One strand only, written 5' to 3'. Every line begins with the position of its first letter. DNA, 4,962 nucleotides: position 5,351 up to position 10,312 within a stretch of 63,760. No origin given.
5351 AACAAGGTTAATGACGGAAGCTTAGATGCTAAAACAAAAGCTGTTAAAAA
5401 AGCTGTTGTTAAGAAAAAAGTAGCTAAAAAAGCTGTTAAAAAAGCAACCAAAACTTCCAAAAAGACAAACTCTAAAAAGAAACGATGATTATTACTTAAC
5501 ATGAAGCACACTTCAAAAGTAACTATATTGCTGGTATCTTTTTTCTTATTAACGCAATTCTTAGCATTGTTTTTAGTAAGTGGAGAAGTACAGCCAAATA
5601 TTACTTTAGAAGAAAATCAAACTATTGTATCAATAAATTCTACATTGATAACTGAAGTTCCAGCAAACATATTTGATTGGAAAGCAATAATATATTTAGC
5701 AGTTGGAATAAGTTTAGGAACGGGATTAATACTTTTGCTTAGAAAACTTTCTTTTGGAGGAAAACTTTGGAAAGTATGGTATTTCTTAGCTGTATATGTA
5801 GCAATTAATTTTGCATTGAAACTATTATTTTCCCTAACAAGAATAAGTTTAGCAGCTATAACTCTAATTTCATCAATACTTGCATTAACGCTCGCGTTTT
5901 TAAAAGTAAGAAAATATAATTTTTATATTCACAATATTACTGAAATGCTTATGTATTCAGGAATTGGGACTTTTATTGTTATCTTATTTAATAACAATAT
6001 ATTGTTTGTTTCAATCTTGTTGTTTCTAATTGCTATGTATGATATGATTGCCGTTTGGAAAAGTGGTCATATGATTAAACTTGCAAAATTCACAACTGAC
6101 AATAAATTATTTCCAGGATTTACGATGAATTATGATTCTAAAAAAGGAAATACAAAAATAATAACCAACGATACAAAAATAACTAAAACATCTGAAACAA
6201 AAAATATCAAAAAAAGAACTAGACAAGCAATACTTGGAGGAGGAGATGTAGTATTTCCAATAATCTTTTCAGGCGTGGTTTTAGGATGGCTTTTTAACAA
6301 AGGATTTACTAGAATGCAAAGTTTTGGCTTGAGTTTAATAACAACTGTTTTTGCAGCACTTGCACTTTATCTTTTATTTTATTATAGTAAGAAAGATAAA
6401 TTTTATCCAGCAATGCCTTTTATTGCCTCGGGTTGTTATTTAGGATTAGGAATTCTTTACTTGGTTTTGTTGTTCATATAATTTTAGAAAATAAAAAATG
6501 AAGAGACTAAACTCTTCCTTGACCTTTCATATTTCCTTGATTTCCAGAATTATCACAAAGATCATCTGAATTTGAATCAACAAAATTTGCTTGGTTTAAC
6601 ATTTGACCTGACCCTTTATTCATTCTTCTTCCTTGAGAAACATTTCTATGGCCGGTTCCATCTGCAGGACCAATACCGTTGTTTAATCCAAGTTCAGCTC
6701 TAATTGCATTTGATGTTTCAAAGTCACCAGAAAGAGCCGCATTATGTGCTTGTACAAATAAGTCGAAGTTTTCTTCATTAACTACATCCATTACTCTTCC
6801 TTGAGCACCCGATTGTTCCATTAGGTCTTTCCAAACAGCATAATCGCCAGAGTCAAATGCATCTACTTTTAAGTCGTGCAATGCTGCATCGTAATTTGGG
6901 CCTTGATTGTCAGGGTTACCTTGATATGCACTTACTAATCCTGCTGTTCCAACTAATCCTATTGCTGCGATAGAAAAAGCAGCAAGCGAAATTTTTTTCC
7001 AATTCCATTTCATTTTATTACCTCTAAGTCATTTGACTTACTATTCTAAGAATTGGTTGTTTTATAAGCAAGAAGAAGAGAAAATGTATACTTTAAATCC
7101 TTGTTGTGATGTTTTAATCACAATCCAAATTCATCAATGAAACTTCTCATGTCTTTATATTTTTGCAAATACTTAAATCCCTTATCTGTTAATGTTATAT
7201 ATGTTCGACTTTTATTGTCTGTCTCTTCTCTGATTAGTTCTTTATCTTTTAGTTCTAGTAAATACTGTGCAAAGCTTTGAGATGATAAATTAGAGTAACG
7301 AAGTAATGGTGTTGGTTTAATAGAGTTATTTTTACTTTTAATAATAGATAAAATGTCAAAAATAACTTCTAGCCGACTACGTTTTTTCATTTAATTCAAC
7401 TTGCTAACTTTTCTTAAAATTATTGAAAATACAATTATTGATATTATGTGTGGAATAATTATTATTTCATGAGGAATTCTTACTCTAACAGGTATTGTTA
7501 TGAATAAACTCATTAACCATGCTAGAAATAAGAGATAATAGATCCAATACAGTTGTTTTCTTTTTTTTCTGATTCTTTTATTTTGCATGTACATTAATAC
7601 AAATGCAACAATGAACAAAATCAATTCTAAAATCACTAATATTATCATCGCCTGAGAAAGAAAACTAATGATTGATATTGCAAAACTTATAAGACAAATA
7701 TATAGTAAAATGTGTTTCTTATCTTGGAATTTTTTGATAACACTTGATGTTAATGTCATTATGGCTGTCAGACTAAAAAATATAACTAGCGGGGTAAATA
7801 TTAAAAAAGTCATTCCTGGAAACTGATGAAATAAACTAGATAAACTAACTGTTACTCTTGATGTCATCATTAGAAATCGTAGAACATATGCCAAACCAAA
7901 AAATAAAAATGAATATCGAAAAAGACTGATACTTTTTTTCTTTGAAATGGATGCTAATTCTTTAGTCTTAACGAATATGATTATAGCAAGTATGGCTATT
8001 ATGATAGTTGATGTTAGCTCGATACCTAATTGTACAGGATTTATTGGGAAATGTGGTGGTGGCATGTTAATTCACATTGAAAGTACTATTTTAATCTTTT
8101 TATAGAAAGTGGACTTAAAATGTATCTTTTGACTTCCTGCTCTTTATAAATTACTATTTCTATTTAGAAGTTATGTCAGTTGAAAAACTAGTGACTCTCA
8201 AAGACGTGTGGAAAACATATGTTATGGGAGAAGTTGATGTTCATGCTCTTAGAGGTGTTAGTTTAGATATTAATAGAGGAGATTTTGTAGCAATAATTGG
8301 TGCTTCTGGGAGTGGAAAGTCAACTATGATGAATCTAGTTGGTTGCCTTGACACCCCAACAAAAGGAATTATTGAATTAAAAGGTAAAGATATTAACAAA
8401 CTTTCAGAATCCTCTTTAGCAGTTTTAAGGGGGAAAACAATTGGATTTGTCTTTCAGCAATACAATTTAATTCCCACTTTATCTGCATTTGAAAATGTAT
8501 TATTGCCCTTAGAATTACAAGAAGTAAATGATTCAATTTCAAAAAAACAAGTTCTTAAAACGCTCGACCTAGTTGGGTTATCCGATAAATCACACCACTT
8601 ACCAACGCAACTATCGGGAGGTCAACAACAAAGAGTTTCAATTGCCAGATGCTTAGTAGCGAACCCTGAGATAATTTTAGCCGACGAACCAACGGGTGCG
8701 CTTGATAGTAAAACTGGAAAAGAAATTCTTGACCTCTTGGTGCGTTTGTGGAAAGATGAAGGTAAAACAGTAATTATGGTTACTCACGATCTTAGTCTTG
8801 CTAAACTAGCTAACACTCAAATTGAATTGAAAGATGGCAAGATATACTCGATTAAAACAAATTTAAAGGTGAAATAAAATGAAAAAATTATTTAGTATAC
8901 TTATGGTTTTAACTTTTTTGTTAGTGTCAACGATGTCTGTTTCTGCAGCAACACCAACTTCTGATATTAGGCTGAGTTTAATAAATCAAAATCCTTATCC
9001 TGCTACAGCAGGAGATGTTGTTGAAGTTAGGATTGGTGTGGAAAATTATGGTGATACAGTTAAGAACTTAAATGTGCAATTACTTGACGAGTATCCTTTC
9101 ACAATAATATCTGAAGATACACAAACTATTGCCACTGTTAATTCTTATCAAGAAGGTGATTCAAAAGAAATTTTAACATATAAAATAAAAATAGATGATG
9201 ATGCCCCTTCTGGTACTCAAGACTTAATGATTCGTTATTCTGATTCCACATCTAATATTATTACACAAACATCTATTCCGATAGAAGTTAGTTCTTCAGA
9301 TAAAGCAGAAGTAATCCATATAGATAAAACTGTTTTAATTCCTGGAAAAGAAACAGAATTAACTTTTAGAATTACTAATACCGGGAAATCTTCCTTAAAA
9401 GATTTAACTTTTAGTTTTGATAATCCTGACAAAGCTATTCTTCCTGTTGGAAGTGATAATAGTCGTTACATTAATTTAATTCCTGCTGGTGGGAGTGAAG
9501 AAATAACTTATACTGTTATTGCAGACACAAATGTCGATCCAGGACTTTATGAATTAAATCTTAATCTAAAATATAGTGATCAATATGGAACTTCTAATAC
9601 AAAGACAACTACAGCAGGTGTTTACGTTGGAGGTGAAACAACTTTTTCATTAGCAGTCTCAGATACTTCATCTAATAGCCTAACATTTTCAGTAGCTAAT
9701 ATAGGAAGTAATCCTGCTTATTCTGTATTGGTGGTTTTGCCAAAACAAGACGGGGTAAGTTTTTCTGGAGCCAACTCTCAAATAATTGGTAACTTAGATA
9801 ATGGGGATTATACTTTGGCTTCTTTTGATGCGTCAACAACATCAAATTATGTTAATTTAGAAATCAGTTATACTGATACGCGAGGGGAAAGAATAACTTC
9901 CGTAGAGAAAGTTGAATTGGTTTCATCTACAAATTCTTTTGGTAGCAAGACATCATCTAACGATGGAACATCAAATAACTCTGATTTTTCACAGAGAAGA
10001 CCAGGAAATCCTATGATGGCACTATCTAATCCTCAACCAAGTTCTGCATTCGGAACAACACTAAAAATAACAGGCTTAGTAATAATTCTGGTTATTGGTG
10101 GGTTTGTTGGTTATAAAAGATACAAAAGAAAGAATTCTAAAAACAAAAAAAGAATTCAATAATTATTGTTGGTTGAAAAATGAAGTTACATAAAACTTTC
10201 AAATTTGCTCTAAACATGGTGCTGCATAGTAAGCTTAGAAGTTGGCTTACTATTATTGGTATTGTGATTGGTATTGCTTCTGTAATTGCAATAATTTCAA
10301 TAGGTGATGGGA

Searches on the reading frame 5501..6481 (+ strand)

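Call 111: search_protein_families(library=pfam, proteins=[window:5501-6481:+], max_evalue=0.001)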
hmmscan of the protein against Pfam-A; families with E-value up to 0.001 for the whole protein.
window:5501-6481:+ (326 aa): 1 family
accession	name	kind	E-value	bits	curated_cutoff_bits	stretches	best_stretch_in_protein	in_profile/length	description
PF06550.16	SPP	-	7e-14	52.4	23.9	1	51-318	26-276/283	Signal-peptide peptidase, presenilin aspartyl protease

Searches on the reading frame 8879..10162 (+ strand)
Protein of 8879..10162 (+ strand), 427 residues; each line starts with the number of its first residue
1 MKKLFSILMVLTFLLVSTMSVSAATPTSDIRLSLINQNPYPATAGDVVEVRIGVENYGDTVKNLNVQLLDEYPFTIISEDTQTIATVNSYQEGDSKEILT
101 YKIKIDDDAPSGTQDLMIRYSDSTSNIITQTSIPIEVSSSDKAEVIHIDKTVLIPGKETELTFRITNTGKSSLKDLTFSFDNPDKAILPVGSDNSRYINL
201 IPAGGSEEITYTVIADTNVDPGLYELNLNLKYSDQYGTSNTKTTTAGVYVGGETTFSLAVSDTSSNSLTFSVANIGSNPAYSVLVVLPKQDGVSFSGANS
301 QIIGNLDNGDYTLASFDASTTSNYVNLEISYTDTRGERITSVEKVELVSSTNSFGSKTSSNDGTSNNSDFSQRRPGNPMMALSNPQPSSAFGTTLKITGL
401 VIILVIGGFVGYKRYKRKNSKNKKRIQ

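Call 111: search_protein_families(library=pfam, proteins=[window:8879-10162:+], max_evalue=0.001)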
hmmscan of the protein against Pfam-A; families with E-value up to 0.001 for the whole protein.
window:8879-10162:+ (427 aa): 2 families
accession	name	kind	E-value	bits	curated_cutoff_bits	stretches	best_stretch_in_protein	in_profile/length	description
PF10633.15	NPCBM_assoc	-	3.2e-06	27.7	24.4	1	154-233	2-78/78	NPCBM-associated, NEW3 domain of alpha-galactosidase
PF07705.17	CARDB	-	2.8e-05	24.7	22.7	0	149-229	11-82/101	CARDB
